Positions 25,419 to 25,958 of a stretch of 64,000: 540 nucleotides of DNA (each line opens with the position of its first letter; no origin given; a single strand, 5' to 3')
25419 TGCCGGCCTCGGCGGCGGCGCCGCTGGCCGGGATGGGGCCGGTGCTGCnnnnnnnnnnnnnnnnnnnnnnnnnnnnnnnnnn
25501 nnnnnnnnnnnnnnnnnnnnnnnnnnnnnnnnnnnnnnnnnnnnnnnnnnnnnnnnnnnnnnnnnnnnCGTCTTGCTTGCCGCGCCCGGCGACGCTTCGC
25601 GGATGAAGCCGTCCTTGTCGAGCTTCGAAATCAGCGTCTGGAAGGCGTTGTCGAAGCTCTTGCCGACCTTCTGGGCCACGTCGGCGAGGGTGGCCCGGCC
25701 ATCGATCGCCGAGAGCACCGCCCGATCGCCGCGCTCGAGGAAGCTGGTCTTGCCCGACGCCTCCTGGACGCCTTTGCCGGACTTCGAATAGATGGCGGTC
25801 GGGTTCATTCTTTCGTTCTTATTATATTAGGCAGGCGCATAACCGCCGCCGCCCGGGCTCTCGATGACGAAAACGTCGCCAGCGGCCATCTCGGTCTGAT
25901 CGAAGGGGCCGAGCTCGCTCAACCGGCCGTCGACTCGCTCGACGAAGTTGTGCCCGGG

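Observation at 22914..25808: Chimeric 964-aa inner-membrane protein: cytoplasmic E/R/K/A mega-helix fused to a periplasmic AsmA-like domain, wedged between an oxoprolinase-type gene and purL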

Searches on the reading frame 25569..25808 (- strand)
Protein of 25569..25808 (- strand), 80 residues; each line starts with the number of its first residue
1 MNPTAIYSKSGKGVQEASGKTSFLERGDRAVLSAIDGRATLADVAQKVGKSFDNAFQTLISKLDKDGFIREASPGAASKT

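Call 5: search_protein_families(library=pfam, proteins=[window:25569-25808:-], max_evalue=1)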
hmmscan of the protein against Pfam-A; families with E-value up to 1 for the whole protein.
window:25569-25808:- (80 aa): 4 families
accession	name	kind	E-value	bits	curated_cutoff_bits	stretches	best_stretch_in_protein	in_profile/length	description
PF16221.11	HTH_47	-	0.016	15.1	27.1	1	30-70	38-77/78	winged helix-turn-helix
PF06969.22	HemN_C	-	0.039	14.4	24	1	41-71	23-53/67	HemN C-terminal domain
PF13412.12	HTH_24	-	0.069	13.2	21.9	1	36-70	15-48/48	Winged helix-turn-helix DNA-binding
PF13404.12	HTH_AsnC-type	-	0.089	13.1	27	1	35-51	14-30/42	AsnC-type helix-turn-helix domain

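Call 6: search_protein_families(library=ncbifam, proteins=[window:25569-25808:-], max_evalue=1)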
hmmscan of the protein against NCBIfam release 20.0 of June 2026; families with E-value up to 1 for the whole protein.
window:25569-25808:- (80 aa): 1 family
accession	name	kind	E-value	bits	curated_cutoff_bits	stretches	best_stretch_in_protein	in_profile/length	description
TIGR03859.1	PQQ_PqqD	equivalog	0.014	15.3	46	1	24-55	29-60/81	pyrroloquinoline quinone biosynthesis peptide chaperone PqqD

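Call 20: find_homologous_proteins(query=window:25569-25808:-, max_evalue=0.01)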
Query window:25569-25808:- (80 aa): 187 proteins with E <= 0.01 among 188 candidates; the best 120 are listed.
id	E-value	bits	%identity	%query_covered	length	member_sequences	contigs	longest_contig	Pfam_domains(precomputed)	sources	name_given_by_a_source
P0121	3.4e-37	143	90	91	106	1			-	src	-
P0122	2.5e-36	140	89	89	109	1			-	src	-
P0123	1.4e-35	138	88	91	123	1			-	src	-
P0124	3.2e-35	137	88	98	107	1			-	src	-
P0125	5.2e-35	136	89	94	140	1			-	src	-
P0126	1.8e-34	134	88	94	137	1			-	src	-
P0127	7.1e-34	133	87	94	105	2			-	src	-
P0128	8.0e-34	132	87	94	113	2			-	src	-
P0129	8.7e-34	132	87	94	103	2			-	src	-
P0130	1.1e-33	132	87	94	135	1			-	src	-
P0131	2.1e-33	131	84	91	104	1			-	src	-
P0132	3.6e-33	130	85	91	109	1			-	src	-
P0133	5.1e-33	130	84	94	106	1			-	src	-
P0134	5.7e-33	130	85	94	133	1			-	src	-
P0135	6.1e-33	130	85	91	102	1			-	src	-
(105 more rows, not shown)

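Call 54: find_homologous_proteins(query=A5, max_evalue=0.01)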
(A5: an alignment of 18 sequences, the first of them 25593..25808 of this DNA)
Query A5 (18 sequences) (72 aa, profile of the alignment): 178 proteins with E <= 0.01 among 803 candidates; the best 120 are listed.
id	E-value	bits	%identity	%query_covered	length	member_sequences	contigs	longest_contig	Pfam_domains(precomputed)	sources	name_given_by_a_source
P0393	4.0e-25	105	44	100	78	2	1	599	-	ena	-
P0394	8.2e-24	101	60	100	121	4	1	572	-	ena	-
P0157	1.3e-23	101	85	99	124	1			-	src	-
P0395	1.6e-23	100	65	96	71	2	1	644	-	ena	-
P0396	2.3e-23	100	64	97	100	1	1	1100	-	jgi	-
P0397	2.5e-23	100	42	96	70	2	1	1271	-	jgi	jgi:hypothetical protein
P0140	4.8e-23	99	86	99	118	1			-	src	-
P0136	1.1e-22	98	89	99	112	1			-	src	-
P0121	1.4e-22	97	90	100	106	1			-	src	-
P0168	1.5e-22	97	83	99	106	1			-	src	-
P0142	1.7e-22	97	86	99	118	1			-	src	-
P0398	1.8e-22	97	61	99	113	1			-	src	-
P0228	1.8e-22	97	77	99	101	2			-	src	-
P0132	2.0e-22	97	86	99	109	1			-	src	-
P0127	2.1e-22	97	89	99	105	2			-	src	-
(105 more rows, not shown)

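Call 73: search_protein_families(library=pfam, alignment_id=A5, max_evalue=0.1)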
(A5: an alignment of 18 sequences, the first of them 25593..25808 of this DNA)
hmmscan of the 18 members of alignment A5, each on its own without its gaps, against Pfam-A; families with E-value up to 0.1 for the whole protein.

A. member 1, window:25593-25808:- (72 aa): 4 families
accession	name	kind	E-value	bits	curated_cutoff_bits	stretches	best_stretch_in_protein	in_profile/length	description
PF16221.11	HTH_47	-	0.012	15.6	27.1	1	30-70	38-77/78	winged helix-turn-helix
PF06969.22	HemN_C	-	0.038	14.5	24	1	41-70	23-52/67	HemN C-terminal domain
PF13412.12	HTH_24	-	0.051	13.6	21.9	0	36-70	15-48/48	Winged helix-turn-helix DNA-binding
PF13404.12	HTH_AsnC-type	-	0.072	13.4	27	0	35-51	14-30/42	AsnC-type helix-turn-helix domain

B. families by the number of members that match (of 18 scanned): 22 families
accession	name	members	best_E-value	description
PF13412.12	HTH_24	7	0.00039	Winged helix-turn-helix DNA-binding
PF16221.11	HTH_47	4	0.0026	winged helix-turn-helix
PF01978.25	TrmB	3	0.0043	Sugar-specific transcriptional regulator TrmB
PF12802.13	MarR_2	2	2.6e-05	MarR family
PF22451.2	NirdL-like_HTH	2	0.0017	Siroheme decarboxylase NirDL-like HTH domain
PF01325.25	Fe_dep_repress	2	0.0052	Iron dependent repressor, N-terminal DNA binding domain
PF13404.12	HTH_AsnC-type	2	0.04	AsnC-type helix-turn-helix domain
PF13601.12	HTH_34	1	0.0036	Winged helix DNA-binding domain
PF12840.13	HTH_20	1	0.007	Helix-turn-helix domain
PF05402.18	PqqD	1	0.018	Coenzyme PQQ synthesis protein D (PqqD)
PF14502.12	HTH_41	1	0.018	Helix-turn-helix domain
PF06013.18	WXG100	1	0.019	Proteins of 100 residues with WXG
PF13551.12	HTH_29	1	0.026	Winged helix-turn helix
PF13463.12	HTH_27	1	0.031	Winged helix DNA-binding domain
PF21084.3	DUF4423_like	1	0.033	Winged Helix-turn-helix domain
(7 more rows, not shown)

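Call 77: search_protein_families(library=ncbifam, alignment_id=A5, max_evalue=0.1)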
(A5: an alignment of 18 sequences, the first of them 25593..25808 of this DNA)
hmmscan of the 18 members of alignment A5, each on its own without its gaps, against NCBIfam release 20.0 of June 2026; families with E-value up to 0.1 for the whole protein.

A. member 1, window:25593-25808:- (72 aa): 1 family
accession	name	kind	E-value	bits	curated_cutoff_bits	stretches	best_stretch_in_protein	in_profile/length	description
TIGR03859.1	PQQ_PqqD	equivalog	0.011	15.5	46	1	24-55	29-60/81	pyrroloquinoline quinone biosynthesis peptide chaperone PqqD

B. families by the number of members that match (of 18 scanned): 9 families
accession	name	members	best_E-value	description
TIGR03859.1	PQQ_PqqD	4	0.011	pyrroloquinoline quinone biosynthesis peptide chaperone PqqD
NF050149.1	RiPP_bind_ApyI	2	0.014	RiPP maturation protein ApyI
TIGR04353.1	PqqD_rel_X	1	0.00031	HPr-rel-A system PqqD family peptide chaperone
NF008601.2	PRK11569.1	1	0.0043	glyoxylate bypass operon transcriptional repressor IclR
TIGR03930.1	WXG100_ESAT6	1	0.0075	WXG100 family type VII secretion target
NF008273.0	PRK11050.1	1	0.013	manganese-binding transcriptional regulator MntR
TIGR03967.2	mycofact_MftB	1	0.013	mycofactocin biosynthesis chaperone MftB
NF002535.0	PRK02079.1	1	0.063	pyrroloquinoline quinone biosynthesis peptide chaperone PqqD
NF045593.1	bilirub_TF_BilQ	1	0.093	bilirubin utilization transcriptional regulator BilQ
